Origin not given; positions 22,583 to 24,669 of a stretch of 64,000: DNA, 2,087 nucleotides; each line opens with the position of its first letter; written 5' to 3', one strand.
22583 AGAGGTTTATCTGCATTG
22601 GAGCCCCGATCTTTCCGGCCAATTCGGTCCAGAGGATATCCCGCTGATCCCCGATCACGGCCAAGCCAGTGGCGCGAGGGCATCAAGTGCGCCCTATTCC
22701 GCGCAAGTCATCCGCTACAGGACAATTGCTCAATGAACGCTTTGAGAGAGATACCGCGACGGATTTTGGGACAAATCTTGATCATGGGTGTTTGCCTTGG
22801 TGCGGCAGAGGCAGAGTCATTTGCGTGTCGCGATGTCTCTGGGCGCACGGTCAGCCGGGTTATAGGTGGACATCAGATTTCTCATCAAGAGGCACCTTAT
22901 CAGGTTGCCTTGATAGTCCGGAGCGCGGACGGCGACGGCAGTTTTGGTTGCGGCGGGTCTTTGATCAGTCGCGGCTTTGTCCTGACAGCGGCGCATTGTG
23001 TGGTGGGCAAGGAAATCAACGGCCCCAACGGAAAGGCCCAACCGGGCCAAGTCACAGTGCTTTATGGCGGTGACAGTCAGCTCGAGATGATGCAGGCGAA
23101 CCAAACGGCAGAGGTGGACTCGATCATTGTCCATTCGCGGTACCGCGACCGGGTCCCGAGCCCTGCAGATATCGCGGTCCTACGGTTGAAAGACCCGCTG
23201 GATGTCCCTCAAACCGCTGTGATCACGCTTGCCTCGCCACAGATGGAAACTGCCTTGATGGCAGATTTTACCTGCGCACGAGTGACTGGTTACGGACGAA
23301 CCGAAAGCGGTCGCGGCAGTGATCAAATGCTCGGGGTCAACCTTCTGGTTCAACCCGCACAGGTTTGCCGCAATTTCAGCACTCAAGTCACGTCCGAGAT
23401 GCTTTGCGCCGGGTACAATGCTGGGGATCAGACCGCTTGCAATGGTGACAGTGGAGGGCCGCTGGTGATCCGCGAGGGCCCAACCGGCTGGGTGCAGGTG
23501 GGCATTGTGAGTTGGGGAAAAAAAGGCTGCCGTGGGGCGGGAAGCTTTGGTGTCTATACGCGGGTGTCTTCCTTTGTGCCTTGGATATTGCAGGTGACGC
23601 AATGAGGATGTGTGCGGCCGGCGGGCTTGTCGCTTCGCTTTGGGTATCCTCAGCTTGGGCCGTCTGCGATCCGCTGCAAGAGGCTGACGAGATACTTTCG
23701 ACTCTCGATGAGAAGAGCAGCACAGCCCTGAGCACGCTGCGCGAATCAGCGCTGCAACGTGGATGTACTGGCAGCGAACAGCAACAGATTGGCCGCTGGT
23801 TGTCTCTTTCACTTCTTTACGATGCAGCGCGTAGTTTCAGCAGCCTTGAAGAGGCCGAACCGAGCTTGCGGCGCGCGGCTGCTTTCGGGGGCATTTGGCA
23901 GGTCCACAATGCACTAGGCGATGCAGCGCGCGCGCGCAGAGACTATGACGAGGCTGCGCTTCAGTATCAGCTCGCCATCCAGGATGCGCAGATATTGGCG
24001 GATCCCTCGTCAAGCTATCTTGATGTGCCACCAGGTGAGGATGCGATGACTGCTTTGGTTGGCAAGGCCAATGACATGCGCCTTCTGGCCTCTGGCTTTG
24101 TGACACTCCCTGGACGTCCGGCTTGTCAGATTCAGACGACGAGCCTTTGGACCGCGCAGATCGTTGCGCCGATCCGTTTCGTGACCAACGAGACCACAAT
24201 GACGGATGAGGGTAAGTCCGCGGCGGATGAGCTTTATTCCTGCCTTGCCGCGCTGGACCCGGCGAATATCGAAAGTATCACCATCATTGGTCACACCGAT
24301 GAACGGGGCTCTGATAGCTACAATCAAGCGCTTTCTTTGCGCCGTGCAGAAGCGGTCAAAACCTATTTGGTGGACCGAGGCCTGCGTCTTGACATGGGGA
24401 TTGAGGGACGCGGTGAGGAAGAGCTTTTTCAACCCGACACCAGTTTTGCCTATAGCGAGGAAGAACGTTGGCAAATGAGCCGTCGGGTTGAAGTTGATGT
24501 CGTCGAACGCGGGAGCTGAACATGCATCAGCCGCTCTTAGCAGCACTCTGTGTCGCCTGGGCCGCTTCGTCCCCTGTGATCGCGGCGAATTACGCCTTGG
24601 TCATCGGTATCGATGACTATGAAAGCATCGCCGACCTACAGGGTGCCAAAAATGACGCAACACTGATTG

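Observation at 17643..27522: Nine-gene exported proteolytic network: three caspase homologues, an S1 protease, a serpin, four DUF4384 domains and OmpA/PG-binding anchors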

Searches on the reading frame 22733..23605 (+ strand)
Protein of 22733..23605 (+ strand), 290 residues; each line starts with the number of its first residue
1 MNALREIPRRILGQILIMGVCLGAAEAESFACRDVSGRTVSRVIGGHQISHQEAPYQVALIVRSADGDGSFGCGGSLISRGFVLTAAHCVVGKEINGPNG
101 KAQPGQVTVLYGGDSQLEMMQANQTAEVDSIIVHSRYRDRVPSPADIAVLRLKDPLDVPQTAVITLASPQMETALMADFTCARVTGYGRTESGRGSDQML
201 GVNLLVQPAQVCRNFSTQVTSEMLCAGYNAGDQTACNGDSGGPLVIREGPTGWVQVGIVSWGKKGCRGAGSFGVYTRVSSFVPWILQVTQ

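Call 3: search_protein_families(library=pfam, proteins=[window:22733-23605:+], max_evalue=0.01)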
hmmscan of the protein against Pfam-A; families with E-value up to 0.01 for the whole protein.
window:22733-23605:+ (290 aa): 2 families
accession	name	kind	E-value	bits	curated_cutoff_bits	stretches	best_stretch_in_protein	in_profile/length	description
PF00089.32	Trypsin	-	3.9e-50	171.1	20.6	1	43-285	1-220/220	Trypsin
PF13365.12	Trypsin_2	-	3.2e-05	25.1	27.6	1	75-249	3-139/144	Trypsin-like peptidase domain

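Call 6: search_protein_families(library=padloc, proteins=[window:22733-23605:+], max_evalue=0.01)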
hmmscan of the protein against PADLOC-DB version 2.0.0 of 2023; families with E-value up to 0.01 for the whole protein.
window:22733-23605:+ (290 aa): 1 family
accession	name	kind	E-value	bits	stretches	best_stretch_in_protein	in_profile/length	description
PDLC03855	LmuA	-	1.4e-05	22.6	1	74-176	18-104/425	-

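Call 41: find_related_loci(query=A2, collection=metagenome_contigs, flank=10000)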
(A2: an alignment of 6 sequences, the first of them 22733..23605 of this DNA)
Query A2 (290 aa) in metagenome_contigs; peptide patterns used: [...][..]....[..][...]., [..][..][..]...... (x = any residue, [..] = any of these).
386 stretches matched a pattern; 173 encode a relative of the query (tblastn E <= 1e-3); the best 80 are kept; 80 distinct loci.
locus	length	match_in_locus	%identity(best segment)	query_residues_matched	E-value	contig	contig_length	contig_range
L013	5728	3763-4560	31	1-288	4e-25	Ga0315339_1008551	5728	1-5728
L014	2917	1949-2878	30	1-287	1e-24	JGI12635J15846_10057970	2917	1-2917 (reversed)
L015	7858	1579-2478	31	11-287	1e-24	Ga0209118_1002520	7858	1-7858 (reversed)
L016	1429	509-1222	33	42-288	2e-24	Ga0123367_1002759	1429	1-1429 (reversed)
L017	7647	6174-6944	32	10-285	6e-23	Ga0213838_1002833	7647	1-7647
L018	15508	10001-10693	32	42-288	4e-22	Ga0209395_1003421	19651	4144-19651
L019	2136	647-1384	31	36-288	7e-22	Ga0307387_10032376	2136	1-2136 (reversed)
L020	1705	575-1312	31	36-288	7e-22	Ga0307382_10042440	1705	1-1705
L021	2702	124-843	30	42-288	2e-21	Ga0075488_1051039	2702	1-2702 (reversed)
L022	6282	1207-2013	28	41-285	2e-21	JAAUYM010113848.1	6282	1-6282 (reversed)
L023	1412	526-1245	30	42-288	2e-21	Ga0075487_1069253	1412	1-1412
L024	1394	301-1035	31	34-280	2e-21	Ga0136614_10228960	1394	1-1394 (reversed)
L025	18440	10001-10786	29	31-285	1e-20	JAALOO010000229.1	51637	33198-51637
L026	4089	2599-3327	34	41-290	9e-21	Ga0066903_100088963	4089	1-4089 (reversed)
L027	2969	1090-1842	27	42-290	1e-20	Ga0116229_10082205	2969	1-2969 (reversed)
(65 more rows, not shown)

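Call 60: search_solved_structures(query=window:22733-23605:+, max_evalue=1e-10, show_alignments=1)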
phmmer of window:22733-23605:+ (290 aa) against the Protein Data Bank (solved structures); distinct sequences matched with E-value up to 1e-10: 500 (the best 60 are shown).
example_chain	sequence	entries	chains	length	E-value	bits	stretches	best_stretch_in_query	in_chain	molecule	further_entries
10kz_A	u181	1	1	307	7.5e-34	121.1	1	16-290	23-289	Plasma kallikrein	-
2bq6_B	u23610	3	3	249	7.8e-34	121.1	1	39-285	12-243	FACTOR XA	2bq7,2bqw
1kig_H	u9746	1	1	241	1.9e-33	119.8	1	43-288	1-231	FACTOR XA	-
9yq8_E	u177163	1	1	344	6.5e-33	118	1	38-285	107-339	Coagulation factor X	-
13es_G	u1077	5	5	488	6.8e-33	118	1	39-285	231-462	Coagulation factor X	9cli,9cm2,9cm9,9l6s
5tjx_A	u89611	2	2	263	7.7e-33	117.8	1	37-290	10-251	Plasma kallikrein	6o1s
6a8o_A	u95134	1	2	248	1.1e-32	117.3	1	43-290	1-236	Plasma kallikrein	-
5gvt_A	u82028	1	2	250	1.1e-32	117.3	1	43-290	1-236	Plasma kallikrein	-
10lr_A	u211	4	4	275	2.2e-32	116.3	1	36-290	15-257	Plasma kallikrein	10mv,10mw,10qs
1mq5_A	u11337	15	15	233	2.8e-32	116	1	43-285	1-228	COAGULATION FACTOR X HEAVY CHAIN | Coagulation factor X, HEAVY CHAIN | Coagulation factor X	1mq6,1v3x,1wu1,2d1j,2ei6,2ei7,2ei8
1fjs_A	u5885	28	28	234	2.8e-32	116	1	43-285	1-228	COAGULATION FACTOR XA | Coagulation factor X | Coagulation factor X (EC 3.4.21.6) (Stuart factor) (Stuart-Prower factor)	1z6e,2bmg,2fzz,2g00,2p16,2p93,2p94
1g2l_A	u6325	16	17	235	2.8e-32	116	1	43-285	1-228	COAGULATION FACTOR X | COAGULATION FACTOR XA | BLOOD COAGULATION FACTOR XA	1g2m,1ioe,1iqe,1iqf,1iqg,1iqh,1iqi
3ens_B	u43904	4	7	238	3e-32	115.9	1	43-285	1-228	Activated factor Xa heavy chain | Coagulation factor X | PROTEIN (Coagulation factor X)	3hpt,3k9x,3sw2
1hcg_A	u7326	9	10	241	3.1e-32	115.8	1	43-285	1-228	BLOOD COAGULATION FACTOR XA | ACTIVATED FACTOR XA HEAVY CHAIN | Coagulation Factor X heavy chain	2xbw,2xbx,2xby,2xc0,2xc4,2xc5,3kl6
8a3q_A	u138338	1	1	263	3.2e-32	115.8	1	37-290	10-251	Plasma kallikrein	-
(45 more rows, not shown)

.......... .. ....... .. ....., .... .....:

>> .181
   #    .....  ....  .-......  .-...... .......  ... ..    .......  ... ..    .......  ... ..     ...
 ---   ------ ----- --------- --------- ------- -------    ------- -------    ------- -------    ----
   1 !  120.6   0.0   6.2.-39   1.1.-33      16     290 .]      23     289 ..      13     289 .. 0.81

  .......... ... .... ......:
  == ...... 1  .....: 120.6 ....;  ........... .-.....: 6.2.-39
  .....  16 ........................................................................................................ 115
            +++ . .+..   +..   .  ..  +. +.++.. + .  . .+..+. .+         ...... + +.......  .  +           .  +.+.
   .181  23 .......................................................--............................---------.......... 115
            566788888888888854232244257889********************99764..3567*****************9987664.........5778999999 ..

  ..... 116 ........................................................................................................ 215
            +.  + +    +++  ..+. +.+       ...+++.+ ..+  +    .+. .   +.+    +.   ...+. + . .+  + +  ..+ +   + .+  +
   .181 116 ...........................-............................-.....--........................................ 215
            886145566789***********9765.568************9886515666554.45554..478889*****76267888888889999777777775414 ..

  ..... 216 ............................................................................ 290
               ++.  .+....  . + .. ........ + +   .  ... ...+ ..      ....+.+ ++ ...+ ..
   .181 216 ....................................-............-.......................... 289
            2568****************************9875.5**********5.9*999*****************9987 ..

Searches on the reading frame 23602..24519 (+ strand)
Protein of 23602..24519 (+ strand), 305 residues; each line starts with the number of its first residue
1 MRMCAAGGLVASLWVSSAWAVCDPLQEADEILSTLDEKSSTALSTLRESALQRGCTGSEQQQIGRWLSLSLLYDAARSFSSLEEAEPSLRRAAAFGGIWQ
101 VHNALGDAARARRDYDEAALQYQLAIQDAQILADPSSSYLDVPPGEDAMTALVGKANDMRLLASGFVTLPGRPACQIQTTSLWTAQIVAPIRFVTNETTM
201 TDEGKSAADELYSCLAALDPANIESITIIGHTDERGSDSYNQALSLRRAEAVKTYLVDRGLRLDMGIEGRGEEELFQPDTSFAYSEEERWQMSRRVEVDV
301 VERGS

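Call 3: search_protein_families(library=pfam, proteins=[window:23602-24519:+], max_evalue=0.01)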
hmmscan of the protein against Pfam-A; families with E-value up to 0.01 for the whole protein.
window:23602-24519:+ (305 aa): 1 family
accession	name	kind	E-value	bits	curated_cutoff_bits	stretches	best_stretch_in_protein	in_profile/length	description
PF00691.25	OmpA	-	1.8e-15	57.5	27.2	1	193-279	2-88/98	OmpA family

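Call 61: search_solved_structures(query=window:23602-24519:+, max_evalue=0.01)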
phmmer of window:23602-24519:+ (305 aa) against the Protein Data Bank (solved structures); distinct sequences matched with E-value up to 0.01: 40.
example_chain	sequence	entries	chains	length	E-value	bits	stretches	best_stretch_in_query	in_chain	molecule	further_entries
2mqe_A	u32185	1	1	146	1.8e-16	63.7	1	173-273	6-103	OmpA domain protein transmembrane region-containing protein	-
3nb3_A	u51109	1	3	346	6.6e-16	61.8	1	171-273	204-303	Outer membrane protein A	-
4rha_A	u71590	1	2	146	1.1e-15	61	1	171-273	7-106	Outer membrane protein A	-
4erh_A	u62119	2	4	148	1.7e-15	60.5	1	173-273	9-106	Outer membrane protein A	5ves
5nhx_A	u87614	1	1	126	1.1e-12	51.3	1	190-273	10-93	Outer membrane protein A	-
4g4v_A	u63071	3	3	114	1.7e-08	37.5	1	221-299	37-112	Peptidoglycan-associated lipoprotein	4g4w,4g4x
1r1m_A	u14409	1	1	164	4.3e-08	36.2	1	207-273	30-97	Outer membrane protein class 4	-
5wtp_A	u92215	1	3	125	4.6e-07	32.8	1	191-301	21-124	OmpA family protein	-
7f4v_aB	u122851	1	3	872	9.8e-07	31.7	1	222-299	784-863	Photosystem I P700 chlorophyll a apoprotein A2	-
4pwt_A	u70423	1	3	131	1.1e-06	31.6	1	213-273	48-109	Peptidoglycan-associated lipoprotein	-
2aiz_P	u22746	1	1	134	1.1e-06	31.6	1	218-286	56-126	Outer membrane protein P6 (Fragment)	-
4r40_B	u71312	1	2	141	1.3e-06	31.4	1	213-273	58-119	Peptidoglycan-associated lipoprotein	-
1oap_A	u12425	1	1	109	1.5e-06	31.1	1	225-274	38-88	PEPTIDOGLYCAN-ASSOCIATED LIPOPROTEIN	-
2hqs_H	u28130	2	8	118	1.7e-06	31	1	225-274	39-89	Peptidoglycan-associated lipoprotein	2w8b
5wtl_A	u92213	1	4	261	2.7e-06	30.3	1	191-301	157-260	OmpA family protein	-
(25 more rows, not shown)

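Call 84: search_protein_families(library=ncbifam, proteins=[window:23602-24519:+], max_evalue=0.01)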
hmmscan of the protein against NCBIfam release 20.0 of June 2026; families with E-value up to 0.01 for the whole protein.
window:23602-24519:+ (305 aa): 20 families
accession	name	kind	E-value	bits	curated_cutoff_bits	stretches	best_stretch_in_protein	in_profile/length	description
NF008071.1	PRK10808.1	equivalog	1.2e-17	64.3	277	1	189-280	231-322/358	porin OmpA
NF053611.1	YiaD_Gzip_OmpA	equivalog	9.5e-17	61.4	175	1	189-299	102-205/206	YiaD family glycine zipper/OmpA-like lipoprotein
NF053612.1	anchor_PA1041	equivalog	1.5e-16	61.1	250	1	190-300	132-235/236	PA1041 family peptidoglycan-binding anchor lipoprotein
NF045787.1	OmpABordt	equivalog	4.1e-16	59.2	200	1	193-301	89-190/194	outer membrane protein OmpA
NF053585.1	OMP_LP_YfiB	equivalog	2.4e-14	53.5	128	1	178-275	45-140/163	outer membrane lipoprotein YfiB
TIGR02802.1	Pal_lipo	equivalog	1.6e-12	47.4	125.35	1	193-298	4-102/104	peptidoglycan-associated lipoprotein Pal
NF052230.1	T9SS_PorE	exception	1e-11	43.8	600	1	179-273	505-597/648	PorE family type IX secretion system protein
NF053607.1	CHU_0125_OmpA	equivalog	2.1e-11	43.1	620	1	207-302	546-638/639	CHU_0125 family OmpA-like outer membrane integrity protein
NF033763.1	exchanger_TraB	exception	1.1e-10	40.2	700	1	171-300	374-497/522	outer membrane exchange protein TraB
NF053613.1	OMP_toxin_LptF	equivalog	1.5e-09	37.9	400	1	194-300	146-245/256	lipotoxin F family OmpA-related lipoprotein LptF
TIGR03789.1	pdsO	hypoth_equivalog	4.8e-09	36.3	152.2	1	225-296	172-239/243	sortase-associated OmpA-like protein PdsO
NF008067.1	PRK10802.1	equivalog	5.1e-08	33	261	1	224-264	99-139/171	peptidoglycan-associated lipoprotein Pal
NF047726.1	AutTranAdhPGAsTpgA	equivalog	2.3e-07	30.2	350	1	222-278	187-244/268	trimeric autotransporter adhesin/peptidogylcan-associated protein TpgA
NF007424.1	PRK09967.1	equivalog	2.7e-07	30.8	155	1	183-253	46-113/160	OmpA family protein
TIGR03350.1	type_VI_ompA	equivalog_domain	3e-07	30.5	139.8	1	223-300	60-137/137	type VI secretion system protein TssL, long form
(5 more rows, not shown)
